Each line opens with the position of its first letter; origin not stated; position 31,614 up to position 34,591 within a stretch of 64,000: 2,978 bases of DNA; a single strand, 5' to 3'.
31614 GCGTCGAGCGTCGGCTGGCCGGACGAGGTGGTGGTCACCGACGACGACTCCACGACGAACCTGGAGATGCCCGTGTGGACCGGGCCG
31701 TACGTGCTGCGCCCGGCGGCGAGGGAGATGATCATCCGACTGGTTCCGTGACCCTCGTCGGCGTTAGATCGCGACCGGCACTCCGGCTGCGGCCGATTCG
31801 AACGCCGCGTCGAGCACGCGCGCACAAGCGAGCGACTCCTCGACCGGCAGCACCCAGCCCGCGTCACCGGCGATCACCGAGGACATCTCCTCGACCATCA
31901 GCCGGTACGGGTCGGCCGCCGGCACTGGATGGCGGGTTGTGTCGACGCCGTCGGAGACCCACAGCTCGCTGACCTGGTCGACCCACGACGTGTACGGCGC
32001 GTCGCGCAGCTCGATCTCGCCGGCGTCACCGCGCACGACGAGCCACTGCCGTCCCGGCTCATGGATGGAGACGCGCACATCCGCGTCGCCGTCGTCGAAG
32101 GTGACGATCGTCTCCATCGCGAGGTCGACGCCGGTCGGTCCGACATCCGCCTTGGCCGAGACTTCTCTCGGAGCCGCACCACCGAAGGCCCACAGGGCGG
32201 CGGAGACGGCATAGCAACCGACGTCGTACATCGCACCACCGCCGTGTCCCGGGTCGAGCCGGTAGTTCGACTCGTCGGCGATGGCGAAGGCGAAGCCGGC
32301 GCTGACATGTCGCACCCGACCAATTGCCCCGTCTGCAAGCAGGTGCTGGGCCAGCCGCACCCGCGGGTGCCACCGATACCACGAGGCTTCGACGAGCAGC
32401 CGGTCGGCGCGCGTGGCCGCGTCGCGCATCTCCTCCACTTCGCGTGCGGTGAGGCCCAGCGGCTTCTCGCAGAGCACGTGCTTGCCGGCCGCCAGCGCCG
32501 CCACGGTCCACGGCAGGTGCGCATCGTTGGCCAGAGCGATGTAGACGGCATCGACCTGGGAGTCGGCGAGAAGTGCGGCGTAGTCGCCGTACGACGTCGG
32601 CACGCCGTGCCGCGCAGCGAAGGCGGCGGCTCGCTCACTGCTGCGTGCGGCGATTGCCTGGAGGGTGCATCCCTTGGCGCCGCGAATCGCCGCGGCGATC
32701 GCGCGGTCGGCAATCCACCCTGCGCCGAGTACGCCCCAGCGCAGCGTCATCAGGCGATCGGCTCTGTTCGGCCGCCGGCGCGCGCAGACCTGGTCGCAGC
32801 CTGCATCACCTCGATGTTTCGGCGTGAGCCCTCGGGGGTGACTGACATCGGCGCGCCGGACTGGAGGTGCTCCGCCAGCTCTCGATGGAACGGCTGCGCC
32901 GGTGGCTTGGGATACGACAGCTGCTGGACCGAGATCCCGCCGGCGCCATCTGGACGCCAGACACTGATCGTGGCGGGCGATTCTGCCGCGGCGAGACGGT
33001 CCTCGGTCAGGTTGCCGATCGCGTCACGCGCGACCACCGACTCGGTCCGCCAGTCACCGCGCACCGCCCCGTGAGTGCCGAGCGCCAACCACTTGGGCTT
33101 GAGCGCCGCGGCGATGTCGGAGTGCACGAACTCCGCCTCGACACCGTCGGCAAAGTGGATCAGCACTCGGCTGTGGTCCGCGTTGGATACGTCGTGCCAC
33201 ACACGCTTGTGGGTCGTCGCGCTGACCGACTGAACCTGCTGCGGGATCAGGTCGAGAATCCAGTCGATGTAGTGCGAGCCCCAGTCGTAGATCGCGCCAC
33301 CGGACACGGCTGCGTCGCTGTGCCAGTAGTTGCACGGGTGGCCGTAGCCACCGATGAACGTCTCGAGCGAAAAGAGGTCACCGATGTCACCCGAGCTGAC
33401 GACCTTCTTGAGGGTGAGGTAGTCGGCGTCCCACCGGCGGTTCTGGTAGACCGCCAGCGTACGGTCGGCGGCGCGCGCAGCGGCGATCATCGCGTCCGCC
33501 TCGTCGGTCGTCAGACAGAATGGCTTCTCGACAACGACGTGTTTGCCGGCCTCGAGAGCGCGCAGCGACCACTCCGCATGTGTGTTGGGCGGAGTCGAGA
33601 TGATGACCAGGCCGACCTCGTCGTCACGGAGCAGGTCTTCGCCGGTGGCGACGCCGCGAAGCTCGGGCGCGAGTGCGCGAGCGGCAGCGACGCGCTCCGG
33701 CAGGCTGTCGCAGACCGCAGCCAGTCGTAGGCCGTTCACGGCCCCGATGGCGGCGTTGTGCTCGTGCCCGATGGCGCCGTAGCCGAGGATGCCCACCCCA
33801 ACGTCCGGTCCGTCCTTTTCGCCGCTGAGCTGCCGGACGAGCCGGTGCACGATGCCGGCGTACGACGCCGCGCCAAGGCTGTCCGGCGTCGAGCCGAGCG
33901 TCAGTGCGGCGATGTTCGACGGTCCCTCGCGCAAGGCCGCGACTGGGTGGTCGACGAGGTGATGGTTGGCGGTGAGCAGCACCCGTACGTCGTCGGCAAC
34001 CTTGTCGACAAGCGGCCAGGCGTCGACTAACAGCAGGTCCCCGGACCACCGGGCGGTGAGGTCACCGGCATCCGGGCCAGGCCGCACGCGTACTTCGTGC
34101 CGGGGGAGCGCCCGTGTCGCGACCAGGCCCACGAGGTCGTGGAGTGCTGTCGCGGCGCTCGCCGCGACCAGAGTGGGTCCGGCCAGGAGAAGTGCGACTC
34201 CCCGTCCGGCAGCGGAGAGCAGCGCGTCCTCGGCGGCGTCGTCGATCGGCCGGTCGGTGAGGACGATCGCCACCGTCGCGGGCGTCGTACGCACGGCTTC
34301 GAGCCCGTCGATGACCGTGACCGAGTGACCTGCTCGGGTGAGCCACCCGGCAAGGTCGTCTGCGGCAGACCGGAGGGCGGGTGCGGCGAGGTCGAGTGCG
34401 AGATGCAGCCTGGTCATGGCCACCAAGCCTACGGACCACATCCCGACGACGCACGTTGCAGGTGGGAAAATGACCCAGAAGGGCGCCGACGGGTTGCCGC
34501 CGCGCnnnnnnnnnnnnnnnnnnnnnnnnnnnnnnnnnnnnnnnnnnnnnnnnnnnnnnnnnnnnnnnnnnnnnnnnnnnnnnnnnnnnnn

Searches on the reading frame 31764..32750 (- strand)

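Call 26: search_protein_families(library=pfam, proteins=[window:31764-32750:-], max_evalue=0.001)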
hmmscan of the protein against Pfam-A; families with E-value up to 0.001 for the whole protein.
window:31764-32750:- (328 aa): 3 families
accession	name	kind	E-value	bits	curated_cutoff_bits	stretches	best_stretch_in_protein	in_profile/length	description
PF01408.29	GFO_IDH_MocA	-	9.1e-26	91.3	24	1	3-119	1-116/120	Oxidoreductase family, NAD-binding Rossmann fold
PF22725.1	GFO_IDH_MocA_C3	-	1e-19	71.2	27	1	132-247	2-124/124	GFO/IDH/MocA C-terminal domain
PF02894.22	GFO_IDH_MocA_C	-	2e-07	31.5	22.9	1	137-328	3-218/218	Oxidoreductase family, C-terminal alpha/beta domain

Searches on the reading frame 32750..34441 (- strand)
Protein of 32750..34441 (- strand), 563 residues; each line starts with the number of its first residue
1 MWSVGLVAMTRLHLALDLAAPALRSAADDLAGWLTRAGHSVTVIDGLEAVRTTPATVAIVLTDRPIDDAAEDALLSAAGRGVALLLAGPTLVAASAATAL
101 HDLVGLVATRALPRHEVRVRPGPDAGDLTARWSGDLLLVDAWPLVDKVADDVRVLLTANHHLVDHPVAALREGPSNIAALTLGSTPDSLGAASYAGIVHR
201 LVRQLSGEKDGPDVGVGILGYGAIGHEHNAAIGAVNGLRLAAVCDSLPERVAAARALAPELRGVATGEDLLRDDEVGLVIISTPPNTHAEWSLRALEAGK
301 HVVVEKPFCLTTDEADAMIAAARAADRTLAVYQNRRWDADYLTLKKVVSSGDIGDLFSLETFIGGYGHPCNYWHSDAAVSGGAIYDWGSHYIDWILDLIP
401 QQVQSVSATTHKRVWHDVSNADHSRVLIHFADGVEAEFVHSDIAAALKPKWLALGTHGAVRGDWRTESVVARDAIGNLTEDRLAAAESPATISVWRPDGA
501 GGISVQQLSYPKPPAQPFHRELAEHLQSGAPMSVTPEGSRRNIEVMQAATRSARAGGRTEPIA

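Call 26: search_protein_families(library=pfam, proteins=[window:32750-34441:-], max_evalue=0.001)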
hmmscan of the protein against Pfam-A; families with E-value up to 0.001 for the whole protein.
window:32750-34441:- (563 aa): 4 families
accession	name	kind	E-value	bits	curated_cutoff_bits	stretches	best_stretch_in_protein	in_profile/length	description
PF01408.29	GFO_IDH_MocA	-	7.4e-23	82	24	1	215-332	2-119/120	Oxidoreductase family, NAD-binding Rossmann fold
PF22725.1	GFO_IDH_MocA_C3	-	5.8e-20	72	27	1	341-460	1-123/124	GFO/IDH/MocA C-terminal domain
PF02894.22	GFO_IDH_MocA_C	-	1.2e-13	51.8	22.9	1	345-556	1-213/218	Oxidoreductase family, C-terminal alpha/beta domain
PF03447.22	NAD_binding_3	-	1.4e-05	26.2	24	1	220-330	1-114/116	Homoserine dehydrogenase, NAD binding domain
